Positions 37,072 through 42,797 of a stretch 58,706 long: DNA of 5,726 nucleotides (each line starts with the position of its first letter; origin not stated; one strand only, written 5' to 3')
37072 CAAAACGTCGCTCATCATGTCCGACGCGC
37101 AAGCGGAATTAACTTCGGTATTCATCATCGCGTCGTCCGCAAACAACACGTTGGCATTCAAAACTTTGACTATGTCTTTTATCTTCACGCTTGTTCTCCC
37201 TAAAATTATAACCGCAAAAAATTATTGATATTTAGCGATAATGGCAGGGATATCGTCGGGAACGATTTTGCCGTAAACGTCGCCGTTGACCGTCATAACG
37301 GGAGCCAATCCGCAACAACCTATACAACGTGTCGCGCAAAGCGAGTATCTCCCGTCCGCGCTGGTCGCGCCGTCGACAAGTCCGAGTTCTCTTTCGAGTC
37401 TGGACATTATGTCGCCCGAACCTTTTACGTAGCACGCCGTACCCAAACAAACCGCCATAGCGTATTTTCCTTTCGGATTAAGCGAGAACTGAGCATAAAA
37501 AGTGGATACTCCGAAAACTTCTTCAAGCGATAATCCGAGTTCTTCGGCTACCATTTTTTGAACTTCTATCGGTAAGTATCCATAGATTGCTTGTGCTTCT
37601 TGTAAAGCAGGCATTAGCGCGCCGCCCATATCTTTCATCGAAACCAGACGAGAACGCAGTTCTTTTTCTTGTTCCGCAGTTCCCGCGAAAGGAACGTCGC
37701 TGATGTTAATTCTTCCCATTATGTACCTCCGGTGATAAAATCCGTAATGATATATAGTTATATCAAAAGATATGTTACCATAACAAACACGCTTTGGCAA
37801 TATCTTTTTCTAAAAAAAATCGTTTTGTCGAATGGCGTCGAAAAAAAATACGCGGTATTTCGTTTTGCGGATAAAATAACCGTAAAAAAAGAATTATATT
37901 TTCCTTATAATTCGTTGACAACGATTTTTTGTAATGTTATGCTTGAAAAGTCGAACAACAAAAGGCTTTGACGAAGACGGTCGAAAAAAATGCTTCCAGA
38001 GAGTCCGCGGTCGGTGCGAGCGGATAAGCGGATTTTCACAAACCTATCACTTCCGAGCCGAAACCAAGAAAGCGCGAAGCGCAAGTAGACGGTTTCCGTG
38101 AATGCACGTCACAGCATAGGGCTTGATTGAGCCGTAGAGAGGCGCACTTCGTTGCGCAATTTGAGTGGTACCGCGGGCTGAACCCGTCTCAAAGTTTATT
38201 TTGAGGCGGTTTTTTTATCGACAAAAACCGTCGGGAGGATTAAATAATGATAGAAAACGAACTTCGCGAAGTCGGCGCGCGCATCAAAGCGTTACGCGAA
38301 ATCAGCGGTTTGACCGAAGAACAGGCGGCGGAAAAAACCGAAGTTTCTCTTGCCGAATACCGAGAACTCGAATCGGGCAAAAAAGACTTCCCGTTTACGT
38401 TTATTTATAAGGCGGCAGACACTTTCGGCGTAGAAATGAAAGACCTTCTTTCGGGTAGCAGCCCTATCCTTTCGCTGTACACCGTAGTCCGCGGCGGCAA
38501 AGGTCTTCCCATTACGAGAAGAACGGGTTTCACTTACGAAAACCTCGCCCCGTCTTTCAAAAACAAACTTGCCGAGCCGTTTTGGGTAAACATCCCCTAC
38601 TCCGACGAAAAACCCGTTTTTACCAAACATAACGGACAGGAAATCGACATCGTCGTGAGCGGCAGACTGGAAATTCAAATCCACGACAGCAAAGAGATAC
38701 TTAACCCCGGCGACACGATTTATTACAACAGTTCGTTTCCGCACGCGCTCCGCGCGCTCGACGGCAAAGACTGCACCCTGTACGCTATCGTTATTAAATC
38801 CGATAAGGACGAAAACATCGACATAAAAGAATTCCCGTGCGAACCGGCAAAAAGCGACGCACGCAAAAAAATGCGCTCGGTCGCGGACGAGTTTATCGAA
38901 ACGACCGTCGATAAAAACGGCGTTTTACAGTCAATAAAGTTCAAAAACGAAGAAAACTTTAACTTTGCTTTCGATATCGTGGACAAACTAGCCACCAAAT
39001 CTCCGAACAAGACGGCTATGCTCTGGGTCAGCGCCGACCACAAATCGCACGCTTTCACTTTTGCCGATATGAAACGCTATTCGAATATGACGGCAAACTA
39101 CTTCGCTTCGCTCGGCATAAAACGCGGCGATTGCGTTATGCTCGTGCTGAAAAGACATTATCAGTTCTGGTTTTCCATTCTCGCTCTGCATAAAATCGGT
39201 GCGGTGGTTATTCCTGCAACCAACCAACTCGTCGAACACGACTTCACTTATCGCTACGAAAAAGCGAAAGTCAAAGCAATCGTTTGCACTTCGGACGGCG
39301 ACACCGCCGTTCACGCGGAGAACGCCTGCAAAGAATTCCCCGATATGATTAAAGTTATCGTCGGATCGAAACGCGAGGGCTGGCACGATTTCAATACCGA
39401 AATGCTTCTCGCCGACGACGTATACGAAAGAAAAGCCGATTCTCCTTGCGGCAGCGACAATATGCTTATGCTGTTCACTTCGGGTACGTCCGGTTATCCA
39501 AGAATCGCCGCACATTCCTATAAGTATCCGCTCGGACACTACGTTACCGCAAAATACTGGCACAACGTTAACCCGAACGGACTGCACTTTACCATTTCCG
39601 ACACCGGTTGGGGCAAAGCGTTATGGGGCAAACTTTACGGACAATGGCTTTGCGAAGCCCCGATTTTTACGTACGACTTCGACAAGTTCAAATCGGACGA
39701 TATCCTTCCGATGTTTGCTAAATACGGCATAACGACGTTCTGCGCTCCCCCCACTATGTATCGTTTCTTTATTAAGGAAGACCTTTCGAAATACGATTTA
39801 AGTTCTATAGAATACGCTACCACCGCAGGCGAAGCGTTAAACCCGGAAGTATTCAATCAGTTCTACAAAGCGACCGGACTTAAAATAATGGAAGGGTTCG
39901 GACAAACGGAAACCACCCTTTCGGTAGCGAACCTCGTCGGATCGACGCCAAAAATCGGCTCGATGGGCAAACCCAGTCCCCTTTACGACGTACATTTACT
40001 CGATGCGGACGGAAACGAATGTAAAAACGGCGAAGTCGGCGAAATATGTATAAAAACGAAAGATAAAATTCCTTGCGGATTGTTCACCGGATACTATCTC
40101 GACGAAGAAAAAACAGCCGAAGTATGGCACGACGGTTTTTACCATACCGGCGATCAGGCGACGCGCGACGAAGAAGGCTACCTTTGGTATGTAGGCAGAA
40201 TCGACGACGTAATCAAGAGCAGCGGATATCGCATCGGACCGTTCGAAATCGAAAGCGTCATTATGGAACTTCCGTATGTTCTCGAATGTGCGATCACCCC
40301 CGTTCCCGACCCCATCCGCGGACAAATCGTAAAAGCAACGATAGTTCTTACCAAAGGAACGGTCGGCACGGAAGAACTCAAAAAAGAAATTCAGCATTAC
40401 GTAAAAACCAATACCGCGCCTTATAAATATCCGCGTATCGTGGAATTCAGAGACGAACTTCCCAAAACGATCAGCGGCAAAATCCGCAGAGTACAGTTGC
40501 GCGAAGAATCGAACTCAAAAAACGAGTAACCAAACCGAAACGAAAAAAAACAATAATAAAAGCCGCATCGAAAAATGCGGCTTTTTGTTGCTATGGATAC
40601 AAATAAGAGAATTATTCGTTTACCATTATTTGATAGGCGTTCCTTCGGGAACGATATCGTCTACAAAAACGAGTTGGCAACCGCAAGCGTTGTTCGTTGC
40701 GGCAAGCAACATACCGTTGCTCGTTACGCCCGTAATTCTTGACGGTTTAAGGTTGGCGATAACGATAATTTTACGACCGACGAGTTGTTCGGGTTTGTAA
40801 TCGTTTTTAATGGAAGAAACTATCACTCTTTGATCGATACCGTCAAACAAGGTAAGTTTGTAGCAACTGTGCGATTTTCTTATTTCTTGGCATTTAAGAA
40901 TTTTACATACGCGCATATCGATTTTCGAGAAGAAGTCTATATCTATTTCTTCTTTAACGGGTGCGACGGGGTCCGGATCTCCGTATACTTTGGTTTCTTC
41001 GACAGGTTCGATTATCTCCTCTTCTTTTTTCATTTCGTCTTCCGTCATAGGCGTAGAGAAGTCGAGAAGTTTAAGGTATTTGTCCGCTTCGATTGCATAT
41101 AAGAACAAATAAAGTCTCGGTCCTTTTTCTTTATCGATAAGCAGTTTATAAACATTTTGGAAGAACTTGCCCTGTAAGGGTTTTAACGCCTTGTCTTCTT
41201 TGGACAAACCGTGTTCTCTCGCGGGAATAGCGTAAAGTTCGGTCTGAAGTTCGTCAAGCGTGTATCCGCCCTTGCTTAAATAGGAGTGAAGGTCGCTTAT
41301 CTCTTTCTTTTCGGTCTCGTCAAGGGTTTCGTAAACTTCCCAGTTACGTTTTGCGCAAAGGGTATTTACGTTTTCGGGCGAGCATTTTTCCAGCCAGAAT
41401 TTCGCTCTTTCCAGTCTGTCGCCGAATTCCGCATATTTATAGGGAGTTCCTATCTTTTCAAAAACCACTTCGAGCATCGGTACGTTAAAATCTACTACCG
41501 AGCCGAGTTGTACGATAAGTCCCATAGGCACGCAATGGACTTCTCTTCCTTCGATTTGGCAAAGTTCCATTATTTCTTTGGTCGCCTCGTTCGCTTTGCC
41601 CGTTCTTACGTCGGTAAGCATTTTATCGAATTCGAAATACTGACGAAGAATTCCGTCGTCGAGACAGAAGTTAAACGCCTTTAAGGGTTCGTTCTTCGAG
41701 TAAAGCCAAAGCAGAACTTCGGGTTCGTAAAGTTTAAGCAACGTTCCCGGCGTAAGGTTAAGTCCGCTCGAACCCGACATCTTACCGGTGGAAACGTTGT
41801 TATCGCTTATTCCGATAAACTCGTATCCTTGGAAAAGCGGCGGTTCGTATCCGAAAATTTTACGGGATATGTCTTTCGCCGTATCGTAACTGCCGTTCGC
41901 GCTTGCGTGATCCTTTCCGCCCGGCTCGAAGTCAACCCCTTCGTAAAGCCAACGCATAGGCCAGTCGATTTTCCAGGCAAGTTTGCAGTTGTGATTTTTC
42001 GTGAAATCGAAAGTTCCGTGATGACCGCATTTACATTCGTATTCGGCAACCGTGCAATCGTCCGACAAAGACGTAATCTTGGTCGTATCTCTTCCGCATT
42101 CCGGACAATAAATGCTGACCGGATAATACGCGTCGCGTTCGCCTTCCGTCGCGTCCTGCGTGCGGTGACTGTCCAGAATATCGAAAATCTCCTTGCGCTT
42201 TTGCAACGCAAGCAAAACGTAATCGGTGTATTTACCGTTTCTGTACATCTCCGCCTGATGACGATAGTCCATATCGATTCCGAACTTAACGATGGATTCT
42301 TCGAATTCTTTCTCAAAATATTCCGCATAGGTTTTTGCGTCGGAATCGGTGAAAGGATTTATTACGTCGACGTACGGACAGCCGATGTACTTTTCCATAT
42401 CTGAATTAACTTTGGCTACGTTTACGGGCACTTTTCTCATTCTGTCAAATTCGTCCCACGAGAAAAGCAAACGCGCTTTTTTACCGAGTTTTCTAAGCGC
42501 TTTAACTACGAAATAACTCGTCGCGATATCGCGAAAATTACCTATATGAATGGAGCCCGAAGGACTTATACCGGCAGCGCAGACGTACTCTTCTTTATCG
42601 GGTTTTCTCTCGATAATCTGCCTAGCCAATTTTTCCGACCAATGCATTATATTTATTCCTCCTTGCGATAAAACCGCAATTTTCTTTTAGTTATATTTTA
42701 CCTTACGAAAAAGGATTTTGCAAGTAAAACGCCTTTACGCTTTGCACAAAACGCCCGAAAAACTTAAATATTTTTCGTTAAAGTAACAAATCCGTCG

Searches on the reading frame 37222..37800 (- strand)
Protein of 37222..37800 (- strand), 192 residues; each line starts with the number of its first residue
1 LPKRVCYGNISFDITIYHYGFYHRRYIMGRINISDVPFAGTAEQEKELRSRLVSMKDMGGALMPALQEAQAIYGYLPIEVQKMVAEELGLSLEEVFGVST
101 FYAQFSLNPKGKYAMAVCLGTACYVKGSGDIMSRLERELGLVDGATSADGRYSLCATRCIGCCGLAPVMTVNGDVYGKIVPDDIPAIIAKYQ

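Call 45: search_protein_families(library=pfam, proteins=[window:37222-37800:-], max_evalue=0.001)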
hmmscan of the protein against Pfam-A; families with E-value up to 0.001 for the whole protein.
window:37222-37800:- (192 aa): 1 family
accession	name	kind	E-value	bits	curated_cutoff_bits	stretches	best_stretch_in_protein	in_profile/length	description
PF01257.25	2Fe-2S_thioredx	-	1.2e-45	155.4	24.8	1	57-192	10-145/145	Thioredoxin-like [2Fe-2S] ferredoxin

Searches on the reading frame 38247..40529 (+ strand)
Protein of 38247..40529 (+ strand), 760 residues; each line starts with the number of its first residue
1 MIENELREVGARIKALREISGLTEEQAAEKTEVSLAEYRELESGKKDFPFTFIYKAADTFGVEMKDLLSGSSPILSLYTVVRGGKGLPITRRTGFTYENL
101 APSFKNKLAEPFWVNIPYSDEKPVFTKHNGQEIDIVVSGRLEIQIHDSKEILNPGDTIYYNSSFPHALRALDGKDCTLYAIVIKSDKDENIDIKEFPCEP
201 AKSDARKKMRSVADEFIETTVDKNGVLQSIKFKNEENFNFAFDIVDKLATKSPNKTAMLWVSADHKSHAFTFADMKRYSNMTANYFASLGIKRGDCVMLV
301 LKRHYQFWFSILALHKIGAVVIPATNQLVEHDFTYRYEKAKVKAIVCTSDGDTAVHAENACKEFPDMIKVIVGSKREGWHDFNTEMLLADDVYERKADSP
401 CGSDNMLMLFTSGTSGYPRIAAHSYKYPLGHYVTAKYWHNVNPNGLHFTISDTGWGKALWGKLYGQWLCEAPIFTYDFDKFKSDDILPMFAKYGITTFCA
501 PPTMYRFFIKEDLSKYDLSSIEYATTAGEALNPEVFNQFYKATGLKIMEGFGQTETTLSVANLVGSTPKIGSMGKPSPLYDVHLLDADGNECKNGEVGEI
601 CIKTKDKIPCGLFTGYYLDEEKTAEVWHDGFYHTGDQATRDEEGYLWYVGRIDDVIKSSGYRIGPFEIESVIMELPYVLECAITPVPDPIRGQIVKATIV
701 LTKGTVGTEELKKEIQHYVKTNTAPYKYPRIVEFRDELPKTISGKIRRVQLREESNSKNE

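Call 45: search_protein_families(library=pfam, proteins=[window:38247-40529:+], max_evalue=0.001)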
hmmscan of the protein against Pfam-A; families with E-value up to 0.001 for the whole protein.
window:38247-40529:+ (760 aa): 6 families
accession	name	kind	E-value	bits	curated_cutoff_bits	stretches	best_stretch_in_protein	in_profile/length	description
PF00501.34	AMP-binding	-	3.4e-55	187.8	29.9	1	248-617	4-384/384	AMP-binding enzyme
PF13193.12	AMP-binding_C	-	3.5e-20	73.1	24.5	1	667-745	1-76/76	AMP-binding enzyme C-terminal domain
PF07883.17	Cupin_2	-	8.2e-09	35.5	27.2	1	114-181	3-69/70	Cupin domain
PF12844.13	HTH_19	-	2.3e-08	34.3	30.2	1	10-70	1-61/64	Helix-turn-helix domain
PF01381.28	HTH_3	-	2.2e-07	31.3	23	1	13-66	1-54/55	Helix-turn-helix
PF13560.12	HTH_31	-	5.1e-07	30.3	27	1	8-62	1-56/64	Helix-turn-helix domain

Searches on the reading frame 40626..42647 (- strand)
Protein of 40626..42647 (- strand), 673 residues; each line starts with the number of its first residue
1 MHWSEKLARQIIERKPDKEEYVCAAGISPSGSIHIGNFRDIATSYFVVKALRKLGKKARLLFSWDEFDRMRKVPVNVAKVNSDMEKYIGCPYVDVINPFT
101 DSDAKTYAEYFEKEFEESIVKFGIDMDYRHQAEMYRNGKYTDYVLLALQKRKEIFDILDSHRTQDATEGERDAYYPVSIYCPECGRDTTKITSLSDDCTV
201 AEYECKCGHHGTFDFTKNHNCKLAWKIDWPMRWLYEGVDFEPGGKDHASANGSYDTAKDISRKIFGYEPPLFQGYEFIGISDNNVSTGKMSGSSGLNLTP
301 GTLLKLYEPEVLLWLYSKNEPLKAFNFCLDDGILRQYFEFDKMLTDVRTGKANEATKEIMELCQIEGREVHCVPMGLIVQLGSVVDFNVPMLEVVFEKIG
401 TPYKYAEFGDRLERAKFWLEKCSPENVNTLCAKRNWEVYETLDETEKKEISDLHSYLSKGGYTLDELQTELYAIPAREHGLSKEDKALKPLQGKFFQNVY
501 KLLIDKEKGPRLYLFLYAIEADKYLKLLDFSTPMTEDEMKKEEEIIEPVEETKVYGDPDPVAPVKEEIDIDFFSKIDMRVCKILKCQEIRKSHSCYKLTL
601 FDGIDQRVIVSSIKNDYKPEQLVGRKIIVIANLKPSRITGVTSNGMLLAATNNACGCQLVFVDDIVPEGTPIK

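Call 45: search_protein_families(library=pfam, proteins=[window:40626-42647:-], max_evalue=0.001)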
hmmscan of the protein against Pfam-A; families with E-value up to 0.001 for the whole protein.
window:40626-42647:- (673 aa): 2 families
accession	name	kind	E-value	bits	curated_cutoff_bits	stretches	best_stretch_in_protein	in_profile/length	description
PF01921.24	tRNA-synt_1f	-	1.9e-106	356.5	27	1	1-364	1-358/360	tRNA synthetases class I (K)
PF01588.26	tRNA_bind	-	1.7e-19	70.2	27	1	578-669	1-94/96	Putative tRNA binding domain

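Call 68: find_encoding_contigs(protein=window:40626-42647:-, flank=10000, max_places=10)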
Protein window:40626-42647:- (673 aa): 20 contigs read that carry it; 10 places shown.
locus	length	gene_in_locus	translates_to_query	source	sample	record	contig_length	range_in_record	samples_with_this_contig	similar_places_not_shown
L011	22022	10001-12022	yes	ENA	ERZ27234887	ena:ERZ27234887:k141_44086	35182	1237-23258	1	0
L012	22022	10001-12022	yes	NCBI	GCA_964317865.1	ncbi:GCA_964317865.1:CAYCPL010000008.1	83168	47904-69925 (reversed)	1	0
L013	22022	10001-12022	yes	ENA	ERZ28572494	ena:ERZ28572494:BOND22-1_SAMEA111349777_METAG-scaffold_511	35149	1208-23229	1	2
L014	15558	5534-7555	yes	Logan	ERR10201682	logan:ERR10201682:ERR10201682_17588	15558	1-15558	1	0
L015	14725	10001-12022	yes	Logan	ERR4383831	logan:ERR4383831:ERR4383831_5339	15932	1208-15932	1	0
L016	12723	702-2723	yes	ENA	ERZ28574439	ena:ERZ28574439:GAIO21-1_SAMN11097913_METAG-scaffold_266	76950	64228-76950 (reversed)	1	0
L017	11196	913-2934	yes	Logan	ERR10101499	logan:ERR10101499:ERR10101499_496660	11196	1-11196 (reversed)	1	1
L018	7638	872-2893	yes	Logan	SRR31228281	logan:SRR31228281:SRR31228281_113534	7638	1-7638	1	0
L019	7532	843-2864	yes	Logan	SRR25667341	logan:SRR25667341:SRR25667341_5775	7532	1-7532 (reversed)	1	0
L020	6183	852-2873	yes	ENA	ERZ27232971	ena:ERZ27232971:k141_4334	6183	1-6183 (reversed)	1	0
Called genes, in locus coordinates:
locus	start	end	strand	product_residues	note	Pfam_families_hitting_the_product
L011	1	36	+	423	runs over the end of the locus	?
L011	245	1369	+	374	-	PF02595:Gly_kinase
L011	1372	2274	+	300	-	PF00561:Abhydrolase_1, PF12146:Hydrolase_4, PF12697:Abhydrolase_6, PF00561:Abhydrolase_1 (weak), PF08386:Abhydrolase_4 (weak)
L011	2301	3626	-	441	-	PF05496:RuvB_N, PF20720:nSTAND3 (weak), PF00004:AAA, PF07724:AAA_2 (weak), PF07728:AAA_5 (weak), PF13173:AAA_14 (weak), PF16193:AAA_assoc_2, PF12002:MgsA_C, +2 more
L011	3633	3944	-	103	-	PF04993:TfoX_N (weak)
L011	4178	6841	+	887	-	PF07517:SecA_DEAD, PF00270:DEAD (weak), PF01043:SecA_PP_bind, PF21090:P-loop_SecA, PF07516:SecA_SW, PF02810:SEC-C (weak)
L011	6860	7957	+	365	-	PF03462:PCRF, PF00472:RF-1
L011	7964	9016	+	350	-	PF00814:TsaD, PF22521:HypF_C_2, PF02543:Carbam_trans_N (weak)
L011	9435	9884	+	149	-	PF00583:Acetyltransf_1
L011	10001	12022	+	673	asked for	PF01921:tRNA-synt_1f, PF01588:tRNA_bind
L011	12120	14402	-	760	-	PF01381:HTH_3 (weak), PF12844:HTH_19, PF13560:HTH_31 (weak), PF07883:Cupin_2, PF00501:AMP-binding, PF13193:AMP-binding_C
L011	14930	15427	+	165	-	PF01257:2Fe-2S_thioredx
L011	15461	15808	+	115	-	PF07085:DRTGG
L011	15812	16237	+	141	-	PF13581:HATPase_c_2, PF02518:HATPase_c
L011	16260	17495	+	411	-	PF12838:Fer4_7 (weak), PF13187:Fer4_9, PF13237:Fer4_10, PF14697:Fer4_21 (weak), PF25160:LdpA_Fe-S-bd (weak), PF00037:Fer4 (weak), PF02906:Fe_hyd_lg_C, PF04060:FeS, +1 more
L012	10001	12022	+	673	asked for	PF01921:tRNA-synt_1f, PF01588:tRNA_bind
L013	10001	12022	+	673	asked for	PF01921:tRNA-synt_1f, PF01588:tRNA_bind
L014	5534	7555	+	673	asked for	PF01921:tRNA-synt_1f, PF01588:tRNA_bind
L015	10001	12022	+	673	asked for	PF01921:tRNA-synt_1f, PF01588:tRNA_bind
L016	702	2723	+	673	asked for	PF01921:tRNA-synt_1f, PF01588:tRNA_bind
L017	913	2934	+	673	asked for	PF01921:tRNA-synt_1f, PF01588:tRNA_bind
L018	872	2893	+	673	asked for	PF01921:tRNA-synt_1f, PF01588:tRNA_bind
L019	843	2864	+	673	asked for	PF01921:tRNA-synt_1f, PF01588:tRNA_bind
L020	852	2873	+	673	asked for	PF01921:tRNA-synt_1f, PF01588:tRNA_bind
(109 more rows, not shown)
